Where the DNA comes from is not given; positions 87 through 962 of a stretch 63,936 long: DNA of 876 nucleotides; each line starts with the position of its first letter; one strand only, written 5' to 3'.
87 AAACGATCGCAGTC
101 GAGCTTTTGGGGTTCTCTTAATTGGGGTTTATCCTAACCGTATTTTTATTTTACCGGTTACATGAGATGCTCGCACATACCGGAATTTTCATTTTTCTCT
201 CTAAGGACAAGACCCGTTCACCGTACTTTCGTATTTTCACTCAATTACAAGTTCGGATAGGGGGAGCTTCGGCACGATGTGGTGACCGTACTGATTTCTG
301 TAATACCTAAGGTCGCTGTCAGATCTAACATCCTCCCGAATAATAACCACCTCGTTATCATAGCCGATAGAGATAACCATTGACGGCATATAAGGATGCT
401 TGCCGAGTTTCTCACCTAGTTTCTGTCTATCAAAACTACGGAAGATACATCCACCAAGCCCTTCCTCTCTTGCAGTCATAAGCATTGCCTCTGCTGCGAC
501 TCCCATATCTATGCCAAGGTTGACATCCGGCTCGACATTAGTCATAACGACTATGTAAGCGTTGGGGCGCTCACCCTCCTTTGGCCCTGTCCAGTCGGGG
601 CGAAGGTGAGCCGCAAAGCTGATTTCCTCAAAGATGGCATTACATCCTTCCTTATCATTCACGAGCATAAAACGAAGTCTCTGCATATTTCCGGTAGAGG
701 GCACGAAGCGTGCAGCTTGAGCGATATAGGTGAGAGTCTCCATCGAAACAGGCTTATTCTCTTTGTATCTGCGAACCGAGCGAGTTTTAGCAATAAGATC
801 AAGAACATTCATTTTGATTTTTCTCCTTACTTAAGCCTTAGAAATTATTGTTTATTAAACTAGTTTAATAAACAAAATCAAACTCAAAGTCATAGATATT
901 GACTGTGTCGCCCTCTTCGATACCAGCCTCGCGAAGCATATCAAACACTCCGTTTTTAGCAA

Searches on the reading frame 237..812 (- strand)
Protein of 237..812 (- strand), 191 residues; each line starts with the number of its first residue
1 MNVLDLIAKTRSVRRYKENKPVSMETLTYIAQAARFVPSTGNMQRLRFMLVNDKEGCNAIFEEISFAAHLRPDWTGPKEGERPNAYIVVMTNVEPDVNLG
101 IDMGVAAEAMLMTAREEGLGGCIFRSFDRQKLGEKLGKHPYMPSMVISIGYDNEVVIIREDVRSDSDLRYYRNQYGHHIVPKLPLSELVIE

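Call 67: search_protein_families(library=pfam, alignment_id=A7, max_evalue=0.000001)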
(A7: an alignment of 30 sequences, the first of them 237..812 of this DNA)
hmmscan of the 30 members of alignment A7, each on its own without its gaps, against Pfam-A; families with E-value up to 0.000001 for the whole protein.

A. member 1, window:237-812:- (191 aa): 1 family
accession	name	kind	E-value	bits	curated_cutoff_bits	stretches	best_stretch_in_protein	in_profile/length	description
PF00881.29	Nitroreductase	-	5.3e-19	69.4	23.5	1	7-151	1-167/167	Nitroreductase family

B. families by the number of members that match (of 30 scanned): 48 families (the first 25 are shown)
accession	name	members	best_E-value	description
PF00005.33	ABC_tran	3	5.4e-31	ABC transporter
PF01926.29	MMR_HSR1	2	2.4e-59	50S ribosome-binding GTPase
PF00664.28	ABC_membrane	2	2.5e-47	ABC transporter transmembrane region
PF02421.24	FeoB_N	2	2.4e-25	Ferrous iron transport protein B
PF02615.19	Ldh_2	1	1e-105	Malate/L-lactate dehydrogenase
PF01406.26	tRNA-synt_1e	1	4.9e-93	tRNA synthetases class I (C) catalytic domain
PF12725.13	DUF3810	1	1.2e-84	Protein of unknown function (DUF3810)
PF00206.25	Lyase_1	1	1.9e-84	Lyase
PF20979.2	Arginosuc_syn_C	1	7.6e-73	Arginosuccinate synthase C-terminal domain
PF04459.17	DUF512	1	5.3e-72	Protein of unknown function (DUF512)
PF19238.5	Radical_SAM_2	1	4.3e-65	Radical SAM-like domain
PF00764.25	Arginosuc_synth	1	2.8e-63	Arginosuccinate synthase N-terminal HUP domain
PF01018.28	GTP1_OBG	1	1.4e-59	GTP1/OBG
PF00275.25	EPSP_synthase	1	1.3e-55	EPSP synthase (3-phosphoshikimate 1-carboxyvinyltransferase)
PF00185.30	OTCace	1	1.6e-52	Aspartate/ornithine carbamoyltransferase, Asp/Orn binding domain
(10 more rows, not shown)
